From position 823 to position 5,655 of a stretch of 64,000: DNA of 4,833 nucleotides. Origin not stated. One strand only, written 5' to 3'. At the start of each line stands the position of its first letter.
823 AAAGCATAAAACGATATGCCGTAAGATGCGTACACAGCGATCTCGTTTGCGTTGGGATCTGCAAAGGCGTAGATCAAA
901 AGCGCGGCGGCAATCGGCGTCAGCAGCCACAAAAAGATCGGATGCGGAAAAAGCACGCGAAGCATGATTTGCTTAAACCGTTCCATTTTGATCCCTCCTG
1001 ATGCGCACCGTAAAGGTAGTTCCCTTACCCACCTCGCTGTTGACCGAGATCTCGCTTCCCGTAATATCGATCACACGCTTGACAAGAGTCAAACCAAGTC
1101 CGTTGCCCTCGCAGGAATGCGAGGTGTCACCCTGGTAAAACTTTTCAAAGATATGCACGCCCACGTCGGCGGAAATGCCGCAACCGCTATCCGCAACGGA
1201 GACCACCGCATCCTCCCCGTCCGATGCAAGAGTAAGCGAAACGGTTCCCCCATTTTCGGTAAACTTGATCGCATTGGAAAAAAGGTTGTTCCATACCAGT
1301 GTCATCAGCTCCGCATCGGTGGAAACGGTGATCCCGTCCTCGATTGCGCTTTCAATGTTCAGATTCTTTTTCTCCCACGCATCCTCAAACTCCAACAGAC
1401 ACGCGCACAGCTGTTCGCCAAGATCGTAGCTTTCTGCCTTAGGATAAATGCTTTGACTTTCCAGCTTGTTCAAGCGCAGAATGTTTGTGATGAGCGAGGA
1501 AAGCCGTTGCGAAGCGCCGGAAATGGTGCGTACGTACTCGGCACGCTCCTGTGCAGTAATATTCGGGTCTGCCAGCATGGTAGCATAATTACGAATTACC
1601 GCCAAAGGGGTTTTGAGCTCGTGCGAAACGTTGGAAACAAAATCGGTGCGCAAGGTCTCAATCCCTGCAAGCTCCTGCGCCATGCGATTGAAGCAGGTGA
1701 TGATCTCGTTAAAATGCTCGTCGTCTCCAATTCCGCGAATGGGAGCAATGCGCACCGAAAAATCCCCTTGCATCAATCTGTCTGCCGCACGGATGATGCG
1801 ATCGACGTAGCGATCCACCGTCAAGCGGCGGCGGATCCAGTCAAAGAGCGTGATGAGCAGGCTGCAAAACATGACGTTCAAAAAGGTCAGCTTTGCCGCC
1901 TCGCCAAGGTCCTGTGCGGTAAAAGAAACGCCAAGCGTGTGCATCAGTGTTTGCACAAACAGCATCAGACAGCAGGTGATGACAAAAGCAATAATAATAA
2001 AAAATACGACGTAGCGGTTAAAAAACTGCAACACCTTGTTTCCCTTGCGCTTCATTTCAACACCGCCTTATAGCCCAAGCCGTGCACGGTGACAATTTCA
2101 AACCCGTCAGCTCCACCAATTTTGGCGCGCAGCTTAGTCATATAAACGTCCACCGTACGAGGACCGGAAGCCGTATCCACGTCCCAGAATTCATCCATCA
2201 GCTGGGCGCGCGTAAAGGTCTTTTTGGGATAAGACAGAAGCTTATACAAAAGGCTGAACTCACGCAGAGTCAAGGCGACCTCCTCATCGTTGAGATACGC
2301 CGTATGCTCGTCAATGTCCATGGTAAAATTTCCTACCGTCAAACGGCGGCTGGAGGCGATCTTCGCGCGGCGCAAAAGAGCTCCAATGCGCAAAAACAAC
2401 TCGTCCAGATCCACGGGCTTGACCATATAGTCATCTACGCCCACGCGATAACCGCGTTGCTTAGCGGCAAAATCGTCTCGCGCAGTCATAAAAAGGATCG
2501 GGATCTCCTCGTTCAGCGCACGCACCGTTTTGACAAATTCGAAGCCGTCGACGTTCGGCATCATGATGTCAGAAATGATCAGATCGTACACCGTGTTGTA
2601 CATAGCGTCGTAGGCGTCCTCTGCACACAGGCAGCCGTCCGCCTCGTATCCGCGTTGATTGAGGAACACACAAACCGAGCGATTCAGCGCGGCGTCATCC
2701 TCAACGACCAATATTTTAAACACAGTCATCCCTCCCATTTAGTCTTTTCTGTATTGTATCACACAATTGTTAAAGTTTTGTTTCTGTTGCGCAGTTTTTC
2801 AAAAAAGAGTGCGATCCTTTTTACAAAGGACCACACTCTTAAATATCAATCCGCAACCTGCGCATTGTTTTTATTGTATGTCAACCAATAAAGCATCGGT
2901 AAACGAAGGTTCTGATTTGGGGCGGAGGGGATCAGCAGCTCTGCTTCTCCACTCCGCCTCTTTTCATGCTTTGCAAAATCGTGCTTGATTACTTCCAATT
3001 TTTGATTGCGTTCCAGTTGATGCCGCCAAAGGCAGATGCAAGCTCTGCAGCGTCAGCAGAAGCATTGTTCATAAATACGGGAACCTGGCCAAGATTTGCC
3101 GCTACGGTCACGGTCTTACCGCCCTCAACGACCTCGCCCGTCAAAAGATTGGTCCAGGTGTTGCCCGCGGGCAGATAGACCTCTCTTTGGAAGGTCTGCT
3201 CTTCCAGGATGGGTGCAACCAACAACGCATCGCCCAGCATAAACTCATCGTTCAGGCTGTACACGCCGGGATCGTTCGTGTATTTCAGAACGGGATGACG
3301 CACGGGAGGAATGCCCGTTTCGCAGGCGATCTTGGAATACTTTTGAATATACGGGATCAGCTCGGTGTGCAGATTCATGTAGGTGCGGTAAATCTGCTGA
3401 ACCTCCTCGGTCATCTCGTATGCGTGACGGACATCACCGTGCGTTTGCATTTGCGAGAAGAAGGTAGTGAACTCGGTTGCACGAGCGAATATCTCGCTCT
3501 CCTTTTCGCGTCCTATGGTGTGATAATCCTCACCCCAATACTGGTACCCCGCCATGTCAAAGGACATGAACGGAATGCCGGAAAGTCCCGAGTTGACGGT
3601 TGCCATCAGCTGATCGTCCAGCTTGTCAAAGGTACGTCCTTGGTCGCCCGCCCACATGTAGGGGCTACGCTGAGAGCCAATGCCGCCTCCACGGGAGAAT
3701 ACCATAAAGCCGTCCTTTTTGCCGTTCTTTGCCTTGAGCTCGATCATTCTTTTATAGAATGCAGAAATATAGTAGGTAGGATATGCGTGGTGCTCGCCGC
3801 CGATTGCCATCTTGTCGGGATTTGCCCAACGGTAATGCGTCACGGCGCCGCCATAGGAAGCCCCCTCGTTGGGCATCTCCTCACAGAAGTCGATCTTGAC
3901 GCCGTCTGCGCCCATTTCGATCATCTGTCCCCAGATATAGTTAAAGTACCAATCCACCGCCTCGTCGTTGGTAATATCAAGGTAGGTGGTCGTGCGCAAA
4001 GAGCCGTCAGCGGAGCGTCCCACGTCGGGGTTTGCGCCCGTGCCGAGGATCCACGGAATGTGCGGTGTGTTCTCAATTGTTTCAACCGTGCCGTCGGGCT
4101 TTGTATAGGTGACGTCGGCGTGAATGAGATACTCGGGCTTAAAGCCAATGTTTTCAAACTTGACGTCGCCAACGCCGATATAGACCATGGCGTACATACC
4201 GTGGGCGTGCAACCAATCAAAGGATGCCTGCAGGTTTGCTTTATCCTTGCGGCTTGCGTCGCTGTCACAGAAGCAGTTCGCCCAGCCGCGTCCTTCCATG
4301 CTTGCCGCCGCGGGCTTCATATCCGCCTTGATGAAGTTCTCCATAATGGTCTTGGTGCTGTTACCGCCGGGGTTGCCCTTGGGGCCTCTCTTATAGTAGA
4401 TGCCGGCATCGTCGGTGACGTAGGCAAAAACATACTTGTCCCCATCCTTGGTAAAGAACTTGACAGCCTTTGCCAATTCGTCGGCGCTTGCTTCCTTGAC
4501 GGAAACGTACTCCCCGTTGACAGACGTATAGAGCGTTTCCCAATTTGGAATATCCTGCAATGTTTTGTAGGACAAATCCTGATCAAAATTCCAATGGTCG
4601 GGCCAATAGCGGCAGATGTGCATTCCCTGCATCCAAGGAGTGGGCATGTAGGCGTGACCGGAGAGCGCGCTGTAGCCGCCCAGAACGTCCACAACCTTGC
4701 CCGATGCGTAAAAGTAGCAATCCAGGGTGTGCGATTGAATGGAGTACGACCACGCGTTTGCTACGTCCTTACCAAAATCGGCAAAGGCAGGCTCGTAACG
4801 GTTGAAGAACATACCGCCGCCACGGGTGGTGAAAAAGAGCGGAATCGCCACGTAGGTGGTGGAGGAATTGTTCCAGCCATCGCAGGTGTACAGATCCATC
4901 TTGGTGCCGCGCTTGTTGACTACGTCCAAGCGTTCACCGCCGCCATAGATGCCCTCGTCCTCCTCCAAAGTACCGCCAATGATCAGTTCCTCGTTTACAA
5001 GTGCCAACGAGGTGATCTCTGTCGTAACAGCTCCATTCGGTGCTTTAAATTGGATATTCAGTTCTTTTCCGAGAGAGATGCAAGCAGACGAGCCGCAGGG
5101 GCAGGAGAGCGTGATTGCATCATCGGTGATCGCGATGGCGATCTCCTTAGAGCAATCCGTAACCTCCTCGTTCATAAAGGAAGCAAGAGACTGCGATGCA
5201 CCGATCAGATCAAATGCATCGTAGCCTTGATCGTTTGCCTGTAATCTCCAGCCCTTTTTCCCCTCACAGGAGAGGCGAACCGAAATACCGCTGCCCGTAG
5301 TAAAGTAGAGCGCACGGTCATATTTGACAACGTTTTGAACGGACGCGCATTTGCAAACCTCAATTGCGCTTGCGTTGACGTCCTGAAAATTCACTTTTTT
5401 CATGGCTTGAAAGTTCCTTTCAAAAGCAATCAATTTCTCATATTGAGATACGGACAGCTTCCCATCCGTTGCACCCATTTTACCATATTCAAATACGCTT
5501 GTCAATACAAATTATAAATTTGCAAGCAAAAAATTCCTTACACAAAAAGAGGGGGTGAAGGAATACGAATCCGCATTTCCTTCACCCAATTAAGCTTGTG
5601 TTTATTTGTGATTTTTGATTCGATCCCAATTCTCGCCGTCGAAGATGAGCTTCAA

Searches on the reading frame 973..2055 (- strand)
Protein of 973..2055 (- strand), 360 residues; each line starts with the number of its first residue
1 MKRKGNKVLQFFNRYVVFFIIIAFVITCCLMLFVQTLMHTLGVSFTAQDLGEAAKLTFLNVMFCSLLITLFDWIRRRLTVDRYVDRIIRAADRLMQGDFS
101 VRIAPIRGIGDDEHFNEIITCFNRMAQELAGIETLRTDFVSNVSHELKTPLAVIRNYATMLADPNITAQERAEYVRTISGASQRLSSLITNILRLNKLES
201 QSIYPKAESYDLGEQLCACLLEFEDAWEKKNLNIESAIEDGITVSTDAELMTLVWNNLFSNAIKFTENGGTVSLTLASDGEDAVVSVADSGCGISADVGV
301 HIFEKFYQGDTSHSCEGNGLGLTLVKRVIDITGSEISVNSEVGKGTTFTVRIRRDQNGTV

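Call 7: search_protein_families(library=pfam, proteins=[window:973-2055:-], max_evalue=0.001)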
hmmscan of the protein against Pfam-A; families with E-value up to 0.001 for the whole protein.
window:973-2055:- (360 aa): 3 families
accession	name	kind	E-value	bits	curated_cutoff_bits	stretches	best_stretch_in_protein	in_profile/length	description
PF02518.31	HATPase_c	-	2.3e-25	89.6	26.4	1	247-354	2-109/111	Histidine kinase-, DNA gyrase B-, and HSP90-like ATPase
PF00512.31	HisKA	-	3.5e-19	69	26.9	1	136-200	2-65/66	His Kinase A (phospho-acceptor) domain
PF13581.12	HATPase_c_2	-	0.00012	22.5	27.4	1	251-350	32-125/127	Histidine kinase-like ATPase domain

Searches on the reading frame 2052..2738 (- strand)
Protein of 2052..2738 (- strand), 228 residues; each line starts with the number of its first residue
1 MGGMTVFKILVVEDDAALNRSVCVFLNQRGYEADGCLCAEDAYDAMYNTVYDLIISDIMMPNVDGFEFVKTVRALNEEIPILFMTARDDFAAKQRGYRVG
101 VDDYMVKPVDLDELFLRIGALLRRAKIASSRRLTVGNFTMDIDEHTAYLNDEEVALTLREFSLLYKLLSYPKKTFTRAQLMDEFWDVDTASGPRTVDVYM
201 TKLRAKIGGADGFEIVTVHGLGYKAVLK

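Call 7: search_protein_families(library=pfam, proteins=[window:2052-2738:-], max_evalue=0.001)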
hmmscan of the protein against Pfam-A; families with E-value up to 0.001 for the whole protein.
window:2052-2738:- (228 aa): 2 families
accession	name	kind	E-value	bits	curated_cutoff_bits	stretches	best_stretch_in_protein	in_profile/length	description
PF00072.30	Response_reg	-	9.5e-25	87.4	30.2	1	9-117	1-109/111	Response regulator receiver domain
PF00486.34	Trans_reg_C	-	4.5e-19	68.7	26.2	1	152-224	2-76/77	Transcriptional regulatory protein, C terminal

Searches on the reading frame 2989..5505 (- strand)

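Call 7: search_protein_families(library=pfam, proteins=[window:2989-5505:-], max_evalue=0.001)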
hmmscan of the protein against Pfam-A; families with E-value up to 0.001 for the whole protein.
window:2989-5505:- (838 aa): 3 families
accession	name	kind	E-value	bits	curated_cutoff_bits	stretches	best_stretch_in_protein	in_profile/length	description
PF01055.32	Glyco_hydro_31_2nd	-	2.1e-33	116.5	23.5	1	424-720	63-325/328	Glycosyl hydrolases family 31 TIM-barrel domain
PF21365.3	Glyco_hydro_31_3rd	-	8e-21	74.7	24.4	1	731-813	1-82/87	Glycosyl hydrolase family 31 C-terminal domain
PF13802.12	Gal_mutarotas_2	-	1.3e-11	45.6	27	1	179-240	113-181/184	Glycosyl hydrolase 31 N-terminal galactose mutarotase-like domain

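Call 85: search_protein_families(library=ncbifam, proteins=[window:2989-5505:-], max_evalue=1e-10)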
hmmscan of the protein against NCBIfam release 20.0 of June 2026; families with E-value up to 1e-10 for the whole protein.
window:2989-5505:- (838 aa): 3 families
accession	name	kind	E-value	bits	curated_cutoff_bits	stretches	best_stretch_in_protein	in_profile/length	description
NF007940.0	PRK10658.1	equivalog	9.6e-64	216.1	606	2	508-816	385-666/771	alpha-xylosidase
NF007746.0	PRK10426.1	equivalog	1.4e-58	198.8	553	1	508-824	375-676/683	alpha-glucosidase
NF040948.1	alpha_gluc_MalA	equivalog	5.9e-49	166.9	800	2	566-817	364-605/627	alpha-glucosidase MalA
